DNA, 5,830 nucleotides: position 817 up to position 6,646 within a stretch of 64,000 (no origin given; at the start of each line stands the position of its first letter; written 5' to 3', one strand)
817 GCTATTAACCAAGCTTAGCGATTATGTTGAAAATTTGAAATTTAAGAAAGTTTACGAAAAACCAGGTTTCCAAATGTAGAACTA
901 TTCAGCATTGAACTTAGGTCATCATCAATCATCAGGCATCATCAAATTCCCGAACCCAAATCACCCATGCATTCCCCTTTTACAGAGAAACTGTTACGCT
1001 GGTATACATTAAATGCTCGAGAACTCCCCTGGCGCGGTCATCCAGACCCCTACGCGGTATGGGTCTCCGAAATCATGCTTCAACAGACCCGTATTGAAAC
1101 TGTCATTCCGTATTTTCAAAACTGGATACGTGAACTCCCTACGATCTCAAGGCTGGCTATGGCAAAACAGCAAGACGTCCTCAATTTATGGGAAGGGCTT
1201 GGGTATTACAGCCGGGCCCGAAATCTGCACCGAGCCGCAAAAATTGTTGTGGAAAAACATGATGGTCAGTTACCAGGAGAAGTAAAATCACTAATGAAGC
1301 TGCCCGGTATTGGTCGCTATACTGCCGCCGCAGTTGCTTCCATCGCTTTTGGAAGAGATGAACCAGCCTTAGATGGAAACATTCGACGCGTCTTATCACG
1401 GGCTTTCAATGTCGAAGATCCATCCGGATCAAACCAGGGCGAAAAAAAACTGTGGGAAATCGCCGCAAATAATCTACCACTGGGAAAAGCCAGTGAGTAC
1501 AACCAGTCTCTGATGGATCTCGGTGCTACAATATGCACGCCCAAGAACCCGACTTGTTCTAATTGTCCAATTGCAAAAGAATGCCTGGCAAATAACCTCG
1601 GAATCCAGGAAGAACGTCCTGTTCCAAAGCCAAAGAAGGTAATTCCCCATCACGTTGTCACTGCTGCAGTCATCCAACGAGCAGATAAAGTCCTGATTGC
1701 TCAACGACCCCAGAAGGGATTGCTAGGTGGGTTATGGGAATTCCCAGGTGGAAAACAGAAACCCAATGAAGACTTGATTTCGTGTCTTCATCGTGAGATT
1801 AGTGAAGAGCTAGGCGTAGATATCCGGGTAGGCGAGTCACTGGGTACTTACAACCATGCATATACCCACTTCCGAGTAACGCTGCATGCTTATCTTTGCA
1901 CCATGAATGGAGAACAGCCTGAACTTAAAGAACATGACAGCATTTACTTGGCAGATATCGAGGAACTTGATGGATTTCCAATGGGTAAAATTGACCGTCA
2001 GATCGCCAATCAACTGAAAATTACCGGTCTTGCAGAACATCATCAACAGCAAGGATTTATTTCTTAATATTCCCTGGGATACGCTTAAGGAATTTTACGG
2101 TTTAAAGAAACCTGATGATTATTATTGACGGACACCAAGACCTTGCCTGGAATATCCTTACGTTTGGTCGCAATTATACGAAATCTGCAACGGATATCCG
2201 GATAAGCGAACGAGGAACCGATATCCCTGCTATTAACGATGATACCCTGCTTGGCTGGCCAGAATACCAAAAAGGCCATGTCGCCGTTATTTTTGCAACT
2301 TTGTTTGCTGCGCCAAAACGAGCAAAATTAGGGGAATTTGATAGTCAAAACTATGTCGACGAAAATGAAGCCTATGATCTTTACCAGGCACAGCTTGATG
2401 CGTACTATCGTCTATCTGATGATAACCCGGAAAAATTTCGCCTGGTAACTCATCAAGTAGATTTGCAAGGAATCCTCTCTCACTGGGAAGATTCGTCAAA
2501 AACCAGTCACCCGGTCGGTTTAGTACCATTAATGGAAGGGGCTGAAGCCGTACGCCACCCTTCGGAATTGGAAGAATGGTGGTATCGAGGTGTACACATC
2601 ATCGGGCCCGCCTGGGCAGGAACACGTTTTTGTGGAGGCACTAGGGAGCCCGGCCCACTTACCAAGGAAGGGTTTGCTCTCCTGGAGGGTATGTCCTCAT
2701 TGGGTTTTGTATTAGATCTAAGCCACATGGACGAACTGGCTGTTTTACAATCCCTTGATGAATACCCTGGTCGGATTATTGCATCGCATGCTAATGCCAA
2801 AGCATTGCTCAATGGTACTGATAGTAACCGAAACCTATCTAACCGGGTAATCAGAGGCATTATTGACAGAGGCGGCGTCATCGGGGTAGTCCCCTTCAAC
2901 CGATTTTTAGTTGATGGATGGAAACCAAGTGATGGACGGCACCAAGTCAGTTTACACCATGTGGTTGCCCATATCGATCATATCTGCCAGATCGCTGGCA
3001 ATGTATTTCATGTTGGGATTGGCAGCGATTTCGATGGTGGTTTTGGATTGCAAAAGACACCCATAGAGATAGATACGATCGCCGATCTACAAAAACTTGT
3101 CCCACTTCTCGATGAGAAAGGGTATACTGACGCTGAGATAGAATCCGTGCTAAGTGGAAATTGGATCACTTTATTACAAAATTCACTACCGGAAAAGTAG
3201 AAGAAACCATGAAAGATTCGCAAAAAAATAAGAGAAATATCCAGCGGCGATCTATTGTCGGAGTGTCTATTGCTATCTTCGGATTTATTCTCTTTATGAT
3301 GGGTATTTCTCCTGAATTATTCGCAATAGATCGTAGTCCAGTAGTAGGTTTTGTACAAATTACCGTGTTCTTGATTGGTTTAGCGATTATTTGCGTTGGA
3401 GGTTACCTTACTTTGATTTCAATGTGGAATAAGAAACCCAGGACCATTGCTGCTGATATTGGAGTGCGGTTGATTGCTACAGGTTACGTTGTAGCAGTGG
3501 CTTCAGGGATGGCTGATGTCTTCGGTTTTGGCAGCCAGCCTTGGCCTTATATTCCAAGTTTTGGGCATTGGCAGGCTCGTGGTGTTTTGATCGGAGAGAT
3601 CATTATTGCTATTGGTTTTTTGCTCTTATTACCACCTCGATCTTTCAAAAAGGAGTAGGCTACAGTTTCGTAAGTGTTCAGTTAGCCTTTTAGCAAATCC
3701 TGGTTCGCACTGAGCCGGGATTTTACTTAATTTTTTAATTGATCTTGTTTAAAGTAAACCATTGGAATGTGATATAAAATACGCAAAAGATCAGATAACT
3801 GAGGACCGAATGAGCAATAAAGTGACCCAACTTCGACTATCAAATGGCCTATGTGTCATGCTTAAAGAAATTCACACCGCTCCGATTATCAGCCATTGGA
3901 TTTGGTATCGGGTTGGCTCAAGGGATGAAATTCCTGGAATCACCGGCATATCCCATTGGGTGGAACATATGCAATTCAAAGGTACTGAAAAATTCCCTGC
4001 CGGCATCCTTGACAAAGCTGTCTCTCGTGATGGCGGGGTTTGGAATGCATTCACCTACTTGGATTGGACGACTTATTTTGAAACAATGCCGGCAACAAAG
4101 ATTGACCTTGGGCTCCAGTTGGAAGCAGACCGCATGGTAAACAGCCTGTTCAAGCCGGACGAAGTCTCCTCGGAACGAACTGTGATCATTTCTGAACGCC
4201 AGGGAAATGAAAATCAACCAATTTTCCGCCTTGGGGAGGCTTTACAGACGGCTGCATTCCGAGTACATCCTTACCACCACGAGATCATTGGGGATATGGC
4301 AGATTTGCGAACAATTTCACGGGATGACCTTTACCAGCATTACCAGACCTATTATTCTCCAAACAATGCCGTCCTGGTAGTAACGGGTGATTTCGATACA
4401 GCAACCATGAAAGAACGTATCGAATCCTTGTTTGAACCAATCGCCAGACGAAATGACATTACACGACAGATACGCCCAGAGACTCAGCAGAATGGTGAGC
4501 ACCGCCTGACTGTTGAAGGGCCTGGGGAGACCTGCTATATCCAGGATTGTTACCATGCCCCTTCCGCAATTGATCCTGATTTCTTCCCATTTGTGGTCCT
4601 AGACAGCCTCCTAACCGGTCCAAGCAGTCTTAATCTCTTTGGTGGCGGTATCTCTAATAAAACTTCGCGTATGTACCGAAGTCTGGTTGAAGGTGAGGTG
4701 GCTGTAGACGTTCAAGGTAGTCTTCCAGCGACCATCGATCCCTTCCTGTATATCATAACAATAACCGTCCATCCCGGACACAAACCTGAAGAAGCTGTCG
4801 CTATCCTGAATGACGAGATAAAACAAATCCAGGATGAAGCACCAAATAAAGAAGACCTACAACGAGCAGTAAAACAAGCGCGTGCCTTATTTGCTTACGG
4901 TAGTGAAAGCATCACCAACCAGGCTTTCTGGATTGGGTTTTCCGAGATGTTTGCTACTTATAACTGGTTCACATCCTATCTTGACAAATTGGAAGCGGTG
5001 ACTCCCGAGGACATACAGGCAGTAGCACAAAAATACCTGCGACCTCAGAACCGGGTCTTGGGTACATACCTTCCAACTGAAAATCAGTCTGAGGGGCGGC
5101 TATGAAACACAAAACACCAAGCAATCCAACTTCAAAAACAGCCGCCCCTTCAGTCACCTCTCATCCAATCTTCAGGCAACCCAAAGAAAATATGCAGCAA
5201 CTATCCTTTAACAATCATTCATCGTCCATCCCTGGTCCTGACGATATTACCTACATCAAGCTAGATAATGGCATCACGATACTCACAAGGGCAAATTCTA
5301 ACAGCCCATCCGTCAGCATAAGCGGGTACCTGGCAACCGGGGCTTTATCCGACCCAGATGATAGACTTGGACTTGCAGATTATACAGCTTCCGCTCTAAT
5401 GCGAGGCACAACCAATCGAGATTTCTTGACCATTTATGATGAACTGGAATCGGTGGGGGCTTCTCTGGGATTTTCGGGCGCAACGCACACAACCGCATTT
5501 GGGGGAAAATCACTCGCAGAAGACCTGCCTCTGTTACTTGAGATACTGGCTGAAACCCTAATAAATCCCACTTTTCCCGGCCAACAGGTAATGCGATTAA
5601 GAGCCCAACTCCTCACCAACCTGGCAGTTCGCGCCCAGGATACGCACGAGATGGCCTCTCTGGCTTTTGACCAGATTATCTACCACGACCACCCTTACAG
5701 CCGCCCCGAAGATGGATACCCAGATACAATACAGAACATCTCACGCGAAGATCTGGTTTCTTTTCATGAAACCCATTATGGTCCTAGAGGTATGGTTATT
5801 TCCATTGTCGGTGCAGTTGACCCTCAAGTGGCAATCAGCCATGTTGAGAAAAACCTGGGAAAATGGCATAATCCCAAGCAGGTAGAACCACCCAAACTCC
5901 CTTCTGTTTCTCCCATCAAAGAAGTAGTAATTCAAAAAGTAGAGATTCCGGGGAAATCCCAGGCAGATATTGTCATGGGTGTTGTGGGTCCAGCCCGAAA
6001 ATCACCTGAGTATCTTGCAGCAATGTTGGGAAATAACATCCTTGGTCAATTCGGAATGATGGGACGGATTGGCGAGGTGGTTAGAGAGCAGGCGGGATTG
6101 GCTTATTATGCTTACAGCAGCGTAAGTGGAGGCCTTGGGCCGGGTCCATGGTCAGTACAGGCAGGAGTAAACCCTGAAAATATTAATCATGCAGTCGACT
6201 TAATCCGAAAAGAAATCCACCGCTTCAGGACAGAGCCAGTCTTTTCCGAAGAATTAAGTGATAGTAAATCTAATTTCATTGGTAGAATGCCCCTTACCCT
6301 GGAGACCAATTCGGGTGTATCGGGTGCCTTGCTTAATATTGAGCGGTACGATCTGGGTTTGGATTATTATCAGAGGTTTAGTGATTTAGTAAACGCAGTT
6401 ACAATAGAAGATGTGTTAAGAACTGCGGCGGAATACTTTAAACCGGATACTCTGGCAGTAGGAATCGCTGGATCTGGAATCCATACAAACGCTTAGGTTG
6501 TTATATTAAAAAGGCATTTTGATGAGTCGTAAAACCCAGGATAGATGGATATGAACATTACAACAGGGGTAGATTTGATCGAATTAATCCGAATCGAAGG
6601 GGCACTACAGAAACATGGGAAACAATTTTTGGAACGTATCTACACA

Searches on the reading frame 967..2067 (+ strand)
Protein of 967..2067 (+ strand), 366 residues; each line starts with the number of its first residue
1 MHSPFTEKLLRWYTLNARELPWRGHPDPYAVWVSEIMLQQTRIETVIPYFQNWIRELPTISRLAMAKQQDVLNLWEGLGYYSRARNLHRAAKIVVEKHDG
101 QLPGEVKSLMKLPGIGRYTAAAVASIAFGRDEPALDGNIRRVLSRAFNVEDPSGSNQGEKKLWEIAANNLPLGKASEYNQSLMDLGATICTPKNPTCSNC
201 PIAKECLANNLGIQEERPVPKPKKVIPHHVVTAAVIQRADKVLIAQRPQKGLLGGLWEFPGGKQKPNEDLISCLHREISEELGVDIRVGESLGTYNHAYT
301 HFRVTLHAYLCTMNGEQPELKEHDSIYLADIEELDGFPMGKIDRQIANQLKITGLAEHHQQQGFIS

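Call 21: search_protein_families(library=pfam, proteins=[window:967-2067:+])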
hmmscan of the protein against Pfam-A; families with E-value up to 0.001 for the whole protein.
window:967-2067:+ (366 aa): 4 families
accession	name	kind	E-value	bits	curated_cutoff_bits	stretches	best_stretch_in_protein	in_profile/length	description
PF14815.12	NUDIX_4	-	1.8e-27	95.8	35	1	233-348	2-112/113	NUDIX domain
PF00730.31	HhH-GPD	-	8.2e-22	78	26.2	1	33-165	1-105/108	HhH-GPD superfamily base excision DNA repair protein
PF00293.34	NUDIX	-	8.3e-15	55.4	21.1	1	228-334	2-118/134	NUDIX domain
PF00633.29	HHH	-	1e-06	28.7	24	1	98-126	2-30/30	Helix-hairpin-helix motif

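Call 85: find_encoding_contigs(protein=window:967-2067:+, flank=10000, max_places=3)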
Protein window:967-2067:+ (366 aa): 1 contig read that carries it; 1 place shown.
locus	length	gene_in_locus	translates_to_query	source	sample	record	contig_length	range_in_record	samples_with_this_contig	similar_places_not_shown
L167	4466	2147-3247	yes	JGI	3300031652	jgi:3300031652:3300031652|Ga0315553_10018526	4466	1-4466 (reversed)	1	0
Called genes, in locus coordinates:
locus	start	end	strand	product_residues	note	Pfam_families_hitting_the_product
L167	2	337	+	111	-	?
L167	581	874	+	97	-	-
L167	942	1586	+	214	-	PF13483:Lactamase_B_3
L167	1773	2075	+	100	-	-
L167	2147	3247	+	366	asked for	PF00730:HhH-GPD, PF00633:HHH (weak), PF00293:NUDIX, PF14815:NUDIX_4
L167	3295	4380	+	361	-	PF01244:Peptidase_M19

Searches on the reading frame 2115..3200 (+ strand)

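Call 21: search_protein_families(library=pfam, proteins=[window:2115-3200:+])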
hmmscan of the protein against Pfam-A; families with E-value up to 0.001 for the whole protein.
window:2115-3200:+ (361 aa): 1 family
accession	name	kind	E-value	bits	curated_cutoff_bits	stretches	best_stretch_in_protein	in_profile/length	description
PF01244.27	Peptidase_M19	-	7.7e-50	170.3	26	1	1-355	6-318/319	Membrane dipeptidase (Peptidase family M19)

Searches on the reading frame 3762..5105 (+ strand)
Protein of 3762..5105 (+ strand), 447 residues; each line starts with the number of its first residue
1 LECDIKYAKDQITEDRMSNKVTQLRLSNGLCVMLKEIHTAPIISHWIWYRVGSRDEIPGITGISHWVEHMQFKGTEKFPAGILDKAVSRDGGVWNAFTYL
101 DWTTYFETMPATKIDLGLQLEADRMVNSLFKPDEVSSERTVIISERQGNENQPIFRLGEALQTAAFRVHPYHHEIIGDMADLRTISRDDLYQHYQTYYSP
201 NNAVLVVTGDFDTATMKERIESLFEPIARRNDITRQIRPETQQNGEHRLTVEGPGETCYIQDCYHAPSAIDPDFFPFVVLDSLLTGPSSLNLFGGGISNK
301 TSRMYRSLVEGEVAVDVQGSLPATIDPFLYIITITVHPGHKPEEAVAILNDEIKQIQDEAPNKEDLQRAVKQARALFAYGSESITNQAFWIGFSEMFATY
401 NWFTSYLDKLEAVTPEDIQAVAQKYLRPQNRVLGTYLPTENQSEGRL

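Call 21: search_protein_families(library=pfam, proteins=[window:3762-5105:+])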
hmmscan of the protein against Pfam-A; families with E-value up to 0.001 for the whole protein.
window:3762-5105:+ (447 aa): 2 families
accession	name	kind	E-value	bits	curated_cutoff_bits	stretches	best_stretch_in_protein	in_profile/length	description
PF05193.26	Peptidase_M16_C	-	3.4e-27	95.9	23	1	184-372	1-180/181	Peptidase M16 inactive domain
PF00675.25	Peptidase_M16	-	1.5e-23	83.8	22.3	1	32-177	2-147/149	Insulinase (Peptidase family M16)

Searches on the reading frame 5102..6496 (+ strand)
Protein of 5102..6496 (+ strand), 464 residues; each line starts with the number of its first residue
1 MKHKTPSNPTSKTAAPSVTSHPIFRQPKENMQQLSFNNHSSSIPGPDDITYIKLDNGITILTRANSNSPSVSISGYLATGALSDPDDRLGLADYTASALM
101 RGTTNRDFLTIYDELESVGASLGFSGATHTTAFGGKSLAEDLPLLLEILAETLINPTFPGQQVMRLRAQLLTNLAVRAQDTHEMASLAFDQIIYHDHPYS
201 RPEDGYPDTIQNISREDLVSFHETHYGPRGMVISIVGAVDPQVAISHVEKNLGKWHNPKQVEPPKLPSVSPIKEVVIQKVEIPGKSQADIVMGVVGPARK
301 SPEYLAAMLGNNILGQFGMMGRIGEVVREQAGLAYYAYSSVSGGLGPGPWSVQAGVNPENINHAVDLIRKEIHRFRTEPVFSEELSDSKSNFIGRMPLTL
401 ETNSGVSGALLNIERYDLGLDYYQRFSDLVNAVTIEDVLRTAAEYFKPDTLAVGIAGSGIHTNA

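Call 21: search_protein_families(library=pfam, proteins=[window:5102-6496:+])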
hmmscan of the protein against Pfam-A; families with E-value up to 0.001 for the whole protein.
window:5102-6496:+ (464 aa): 2 families
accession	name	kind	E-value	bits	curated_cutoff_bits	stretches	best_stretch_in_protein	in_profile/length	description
PF05193.26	Peptidase_M16_C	-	2.6e-33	115.8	23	1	212-391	1-180/181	Peptidase M16 inactive domain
PF00675.25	Peptidase_M16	-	2.2e-12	47.6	22.3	1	60-199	2-141/149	Insulinase (Peptidase family M16)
